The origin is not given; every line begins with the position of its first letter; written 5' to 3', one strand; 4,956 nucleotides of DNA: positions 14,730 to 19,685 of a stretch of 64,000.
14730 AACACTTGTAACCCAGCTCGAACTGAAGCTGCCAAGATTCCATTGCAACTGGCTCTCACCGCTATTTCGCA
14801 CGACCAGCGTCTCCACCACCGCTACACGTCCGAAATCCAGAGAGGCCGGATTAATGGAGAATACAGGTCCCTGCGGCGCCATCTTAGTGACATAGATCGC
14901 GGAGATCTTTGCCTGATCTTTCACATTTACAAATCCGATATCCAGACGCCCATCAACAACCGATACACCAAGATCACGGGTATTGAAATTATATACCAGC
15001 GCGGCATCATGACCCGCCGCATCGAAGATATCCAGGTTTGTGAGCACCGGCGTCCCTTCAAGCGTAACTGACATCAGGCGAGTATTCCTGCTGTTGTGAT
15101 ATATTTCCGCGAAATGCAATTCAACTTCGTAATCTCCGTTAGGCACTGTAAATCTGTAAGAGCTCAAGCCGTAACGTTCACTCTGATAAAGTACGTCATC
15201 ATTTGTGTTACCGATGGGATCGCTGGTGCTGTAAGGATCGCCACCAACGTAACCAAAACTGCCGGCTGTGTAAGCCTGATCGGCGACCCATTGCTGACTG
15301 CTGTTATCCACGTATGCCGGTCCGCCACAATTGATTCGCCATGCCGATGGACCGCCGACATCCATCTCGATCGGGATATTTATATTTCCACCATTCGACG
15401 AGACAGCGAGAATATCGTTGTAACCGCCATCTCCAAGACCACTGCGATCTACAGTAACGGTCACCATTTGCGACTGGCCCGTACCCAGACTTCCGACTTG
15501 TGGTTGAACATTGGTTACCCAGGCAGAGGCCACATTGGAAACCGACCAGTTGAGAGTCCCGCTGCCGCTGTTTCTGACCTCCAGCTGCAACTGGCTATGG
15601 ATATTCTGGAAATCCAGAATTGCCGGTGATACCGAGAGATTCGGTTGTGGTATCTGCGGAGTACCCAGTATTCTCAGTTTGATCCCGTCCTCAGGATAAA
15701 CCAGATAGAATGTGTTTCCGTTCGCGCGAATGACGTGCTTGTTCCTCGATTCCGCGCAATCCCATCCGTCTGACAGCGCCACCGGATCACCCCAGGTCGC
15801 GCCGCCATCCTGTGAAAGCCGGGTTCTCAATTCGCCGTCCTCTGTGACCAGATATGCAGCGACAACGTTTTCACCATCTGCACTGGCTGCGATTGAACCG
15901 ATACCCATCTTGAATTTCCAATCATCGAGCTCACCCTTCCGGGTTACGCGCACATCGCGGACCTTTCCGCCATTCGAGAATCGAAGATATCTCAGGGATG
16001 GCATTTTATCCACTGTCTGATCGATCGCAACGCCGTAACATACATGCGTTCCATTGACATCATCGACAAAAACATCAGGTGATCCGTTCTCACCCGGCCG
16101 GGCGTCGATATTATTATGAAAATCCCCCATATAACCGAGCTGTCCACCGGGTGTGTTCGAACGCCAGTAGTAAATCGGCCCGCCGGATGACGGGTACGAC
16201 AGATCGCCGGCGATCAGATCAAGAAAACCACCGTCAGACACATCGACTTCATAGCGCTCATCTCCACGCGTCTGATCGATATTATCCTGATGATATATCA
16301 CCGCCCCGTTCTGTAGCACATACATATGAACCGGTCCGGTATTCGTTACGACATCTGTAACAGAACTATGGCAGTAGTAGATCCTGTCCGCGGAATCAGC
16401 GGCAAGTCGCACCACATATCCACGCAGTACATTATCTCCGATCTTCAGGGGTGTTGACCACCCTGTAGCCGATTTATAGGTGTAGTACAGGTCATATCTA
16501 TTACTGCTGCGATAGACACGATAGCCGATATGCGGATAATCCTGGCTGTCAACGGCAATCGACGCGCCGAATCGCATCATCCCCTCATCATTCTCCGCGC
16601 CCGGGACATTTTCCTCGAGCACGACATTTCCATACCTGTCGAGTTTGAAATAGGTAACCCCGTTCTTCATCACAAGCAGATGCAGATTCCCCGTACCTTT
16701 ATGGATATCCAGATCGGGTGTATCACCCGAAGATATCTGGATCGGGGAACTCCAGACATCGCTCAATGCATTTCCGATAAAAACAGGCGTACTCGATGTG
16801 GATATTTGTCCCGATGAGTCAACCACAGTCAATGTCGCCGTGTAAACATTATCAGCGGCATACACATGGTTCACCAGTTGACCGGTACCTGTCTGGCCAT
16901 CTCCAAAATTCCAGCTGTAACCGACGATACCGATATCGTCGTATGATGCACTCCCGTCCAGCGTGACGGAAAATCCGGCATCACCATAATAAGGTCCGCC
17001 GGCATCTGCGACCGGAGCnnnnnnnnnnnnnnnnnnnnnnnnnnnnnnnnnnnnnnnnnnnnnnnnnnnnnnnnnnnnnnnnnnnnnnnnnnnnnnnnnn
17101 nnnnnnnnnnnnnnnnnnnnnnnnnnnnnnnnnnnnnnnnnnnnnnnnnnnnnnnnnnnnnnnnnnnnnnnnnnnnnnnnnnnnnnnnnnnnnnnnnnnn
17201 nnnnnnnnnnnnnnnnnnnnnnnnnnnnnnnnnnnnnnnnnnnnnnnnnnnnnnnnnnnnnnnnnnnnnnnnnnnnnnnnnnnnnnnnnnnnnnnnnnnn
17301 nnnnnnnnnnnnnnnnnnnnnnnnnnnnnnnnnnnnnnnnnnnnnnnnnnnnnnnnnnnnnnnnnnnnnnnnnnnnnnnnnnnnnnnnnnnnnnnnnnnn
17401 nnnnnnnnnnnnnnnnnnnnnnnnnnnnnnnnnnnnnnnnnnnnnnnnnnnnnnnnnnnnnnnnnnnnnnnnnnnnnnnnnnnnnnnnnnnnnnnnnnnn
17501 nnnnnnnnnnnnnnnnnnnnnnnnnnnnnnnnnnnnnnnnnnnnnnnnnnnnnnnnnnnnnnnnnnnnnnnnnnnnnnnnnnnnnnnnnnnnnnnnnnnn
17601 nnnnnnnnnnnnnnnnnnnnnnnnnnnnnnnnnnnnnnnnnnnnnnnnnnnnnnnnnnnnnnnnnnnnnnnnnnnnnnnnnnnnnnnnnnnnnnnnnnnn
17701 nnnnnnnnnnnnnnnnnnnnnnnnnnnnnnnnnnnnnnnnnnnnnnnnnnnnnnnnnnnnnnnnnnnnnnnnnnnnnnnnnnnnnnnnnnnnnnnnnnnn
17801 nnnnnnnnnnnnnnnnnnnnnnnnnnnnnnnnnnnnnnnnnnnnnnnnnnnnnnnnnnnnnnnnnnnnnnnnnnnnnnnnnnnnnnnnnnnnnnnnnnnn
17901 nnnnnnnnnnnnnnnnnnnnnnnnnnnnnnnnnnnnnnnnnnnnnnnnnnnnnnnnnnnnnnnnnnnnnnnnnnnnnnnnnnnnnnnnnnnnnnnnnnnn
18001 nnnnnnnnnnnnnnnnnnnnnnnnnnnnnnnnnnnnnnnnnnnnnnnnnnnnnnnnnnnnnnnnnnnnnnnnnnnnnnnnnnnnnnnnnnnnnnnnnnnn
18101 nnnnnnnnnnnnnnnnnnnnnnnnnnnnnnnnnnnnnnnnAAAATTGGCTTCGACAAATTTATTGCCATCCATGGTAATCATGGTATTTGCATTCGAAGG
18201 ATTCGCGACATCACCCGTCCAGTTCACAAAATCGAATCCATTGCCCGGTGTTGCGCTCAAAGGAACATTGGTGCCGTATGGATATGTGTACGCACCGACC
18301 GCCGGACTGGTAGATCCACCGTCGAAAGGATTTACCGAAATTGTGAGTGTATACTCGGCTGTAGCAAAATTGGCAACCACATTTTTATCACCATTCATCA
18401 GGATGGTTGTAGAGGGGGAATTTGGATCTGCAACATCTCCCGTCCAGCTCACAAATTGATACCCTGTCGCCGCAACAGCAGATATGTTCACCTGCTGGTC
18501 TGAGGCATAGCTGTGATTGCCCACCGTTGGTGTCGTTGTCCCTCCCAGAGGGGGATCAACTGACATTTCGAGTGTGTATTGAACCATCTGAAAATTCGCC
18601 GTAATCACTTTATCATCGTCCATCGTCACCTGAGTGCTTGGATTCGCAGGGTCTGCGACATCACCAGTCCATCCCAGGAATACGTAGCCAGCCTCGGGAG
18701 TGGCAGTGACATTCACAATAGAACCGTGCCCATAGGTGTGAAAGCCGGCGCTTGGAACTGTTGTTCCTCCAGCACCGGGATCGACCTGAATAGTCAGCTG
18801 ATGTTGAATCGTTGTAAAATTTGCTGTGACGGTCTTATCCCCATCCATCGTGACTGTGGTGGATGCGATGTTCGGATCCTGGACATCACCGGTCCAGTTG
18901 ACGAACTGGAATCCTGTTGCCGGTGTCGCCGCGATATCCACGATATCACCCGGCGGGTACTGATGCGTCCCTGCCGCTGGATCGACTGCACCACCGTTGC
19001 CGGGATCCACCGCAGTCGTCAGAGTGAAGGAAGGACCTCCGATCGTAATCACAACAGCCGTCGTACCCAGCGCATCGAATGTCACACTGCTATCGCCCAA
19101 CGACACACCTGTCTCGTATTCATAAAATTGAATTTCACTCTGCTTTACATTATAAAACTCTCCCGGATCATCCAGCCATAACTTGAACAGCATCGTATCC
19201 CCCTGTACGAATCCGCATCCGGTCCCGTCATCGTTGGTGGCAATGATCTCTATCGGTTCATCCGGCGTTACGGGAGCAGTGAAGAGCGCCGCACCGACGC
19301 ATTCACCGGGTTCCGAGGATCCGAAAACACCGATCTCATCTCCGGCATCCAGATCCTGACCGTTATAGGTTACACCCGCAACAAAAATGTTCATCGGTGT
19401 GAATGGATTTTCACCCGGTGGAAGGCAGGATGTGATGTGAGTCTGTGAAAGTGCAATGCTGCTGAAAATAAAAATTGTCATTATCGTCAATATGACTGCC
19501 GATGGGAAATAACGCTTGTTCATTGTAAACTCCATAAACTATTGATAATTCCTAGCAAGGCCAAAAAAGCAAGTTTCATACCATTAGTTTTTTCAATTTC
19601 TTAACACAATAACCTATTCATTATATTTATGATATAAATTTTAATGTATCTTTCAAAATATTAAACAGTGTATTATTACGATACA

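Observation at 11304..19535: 8.2-kb gene for a 2743-aa T9SS cargo stacking four bacterial malectin modules behind two Asp-box propeller-like modules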

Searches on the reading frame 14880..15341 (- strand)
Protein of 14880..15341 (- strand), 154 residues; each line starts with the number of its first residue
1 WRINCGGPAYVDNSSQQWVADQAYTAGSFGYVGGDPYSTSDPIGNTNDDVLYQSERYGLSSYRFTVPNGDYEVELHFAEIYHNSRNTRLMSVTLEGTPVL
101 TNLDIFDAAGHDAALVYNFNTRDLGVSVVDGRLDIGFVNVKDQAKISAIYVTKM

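Call 10: search_solved_structures(query=window:14880-15341:-, max_evalue=0.01, show_alignments=2)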
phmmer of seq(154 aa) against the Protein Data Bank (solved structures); distinct sequences matched with E-value up to 0.01: 10.
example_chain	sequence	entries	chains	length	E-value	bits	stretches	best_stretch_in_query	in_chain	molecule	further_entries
9ikp_A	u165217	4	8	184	3.7e-14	56.6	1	1-151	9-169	Malectin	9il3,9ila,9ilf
2jwp_A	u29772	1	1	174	1.4e-13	54.8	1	1-153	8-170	Malectin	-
6s7t_I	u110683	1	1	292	1.5e-13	54.6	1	1-151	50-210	Malectin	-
2k46_A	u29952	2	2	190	1.9e-13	54.3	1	1-153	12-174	MGC80075 protein | Malectin-A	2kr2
5uj6_A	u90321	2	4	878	2e-13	54.2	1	4-84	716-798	Glycosyl hydrolases family 2, sugar binding domain protein | Beta-galactosidase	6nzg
6d50_A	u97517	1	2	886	2.1e-13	54.2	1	4-84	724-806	Glycosyl hydrolases family 2, sugar binding domain protein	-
6d8g_A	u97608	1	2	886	2.1e-13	54.2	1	4-84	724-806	Glycosyl hydrolases family 2, sugar binding domain protein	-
6ed1_A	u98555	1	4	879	3.8e-07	33.9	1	11-98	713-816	Glycosyl hydrolase family 2, sugar binding domain protein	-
8dhl_A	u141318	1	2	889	5.7e-06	30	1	8-86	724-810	Glycosyl hydrolase family 2, sugar binding domain protein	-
9hhu_A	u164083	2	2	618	0.0075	19.9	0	13-107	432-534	non-specific serine/threonine protein kinase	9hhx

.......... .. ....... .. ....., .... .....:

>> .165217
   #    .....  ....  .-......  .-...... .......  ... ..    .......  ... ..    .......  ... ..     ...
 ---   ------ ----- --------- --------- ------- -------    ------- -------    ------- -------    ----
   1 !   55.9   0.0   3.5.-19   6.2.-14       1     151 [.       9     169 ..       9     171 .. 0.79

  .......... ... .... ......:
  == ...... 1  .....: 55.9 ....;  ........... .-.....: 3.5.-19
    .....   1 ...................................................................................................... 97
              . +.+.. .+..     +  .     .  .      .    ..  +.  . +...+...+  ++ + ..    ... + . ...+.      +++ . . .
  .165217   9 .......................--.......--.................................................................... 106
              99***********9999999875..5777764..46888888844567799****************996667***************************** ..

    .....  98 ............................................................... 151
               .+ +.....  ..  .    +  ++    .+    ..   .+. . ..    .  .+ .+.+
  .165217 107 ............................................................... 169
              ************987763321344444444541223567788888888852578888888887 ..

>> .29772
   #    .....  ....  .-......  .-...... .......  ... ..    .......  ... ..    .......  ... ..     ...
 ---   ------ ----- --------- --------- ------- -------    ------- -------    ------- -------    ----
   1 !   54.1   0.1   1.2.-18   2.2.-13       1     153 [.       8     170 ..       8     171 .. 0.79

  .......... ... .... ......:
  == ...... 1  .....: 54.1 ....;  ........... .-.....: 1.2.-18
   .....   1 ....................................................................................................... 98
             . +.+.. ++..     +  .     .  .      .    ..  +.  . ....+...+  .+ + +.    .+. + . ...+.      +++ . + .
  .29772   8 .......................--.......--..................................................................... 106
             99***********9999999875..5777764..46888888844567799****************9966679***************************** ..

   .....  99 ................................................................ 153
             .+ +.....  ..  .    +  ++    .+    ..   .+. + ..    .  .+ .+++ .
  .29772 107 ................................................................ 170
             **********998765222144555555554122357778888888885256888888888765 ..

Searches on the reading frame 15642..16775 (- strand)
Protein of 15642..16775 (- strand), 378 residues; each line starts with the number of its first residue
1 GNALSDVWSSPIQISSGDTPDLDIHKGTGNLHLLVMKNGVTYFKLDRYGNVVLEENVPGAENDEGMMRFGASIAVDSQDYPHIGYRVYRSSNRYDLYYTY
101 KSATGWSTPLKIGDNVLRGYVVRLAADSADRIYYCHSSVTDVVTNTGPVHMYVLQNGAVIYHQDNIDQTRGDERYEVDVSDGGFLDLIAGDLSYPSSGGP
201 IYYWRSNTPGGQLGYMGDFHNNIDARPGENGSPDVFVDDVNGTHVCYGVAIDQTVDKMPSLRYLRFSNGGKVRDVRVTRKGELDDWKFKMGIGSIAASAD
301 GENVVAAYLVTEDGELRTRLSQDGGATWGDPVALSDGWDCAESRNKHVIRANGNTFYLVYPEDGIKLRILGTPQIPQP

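Call 6: search_protein_families(library=pfam, proteins=[window:15642-16775:-], max_evalue=10)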
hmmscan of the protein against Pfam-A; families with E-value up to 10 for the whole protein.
seq(378 aa): 1 family
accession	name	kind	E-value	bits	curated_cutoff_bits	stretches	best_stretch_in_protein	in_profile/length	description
PF20011.4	fvmJAB_N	-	0.31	11.4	27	1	122-163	40-81/158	JAB N-terminal domain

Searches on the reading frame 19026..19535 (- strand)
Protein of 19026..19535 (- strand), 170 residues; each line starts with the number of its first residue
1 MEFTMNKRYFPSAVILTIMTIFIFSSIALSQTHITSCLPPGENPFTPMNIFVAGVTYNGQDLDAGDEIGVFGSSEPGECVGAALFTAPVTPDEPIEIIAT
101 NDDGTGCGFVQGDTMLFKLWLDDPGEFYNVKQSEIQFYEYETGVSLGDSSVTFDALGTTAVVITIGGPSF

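Call 6: search_protein_families(library=pfam, proteins=[window:19026-19535:-], max_evalue=10)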
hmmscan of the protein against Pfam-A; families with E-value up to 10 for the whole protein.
seq(170 aa): 1 family
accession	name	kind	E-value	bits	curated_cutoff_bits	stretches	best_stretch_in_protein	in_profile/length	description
PF01472.26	PUA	-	0.24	11.8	24.8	1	49-83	18-50/74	PUA domain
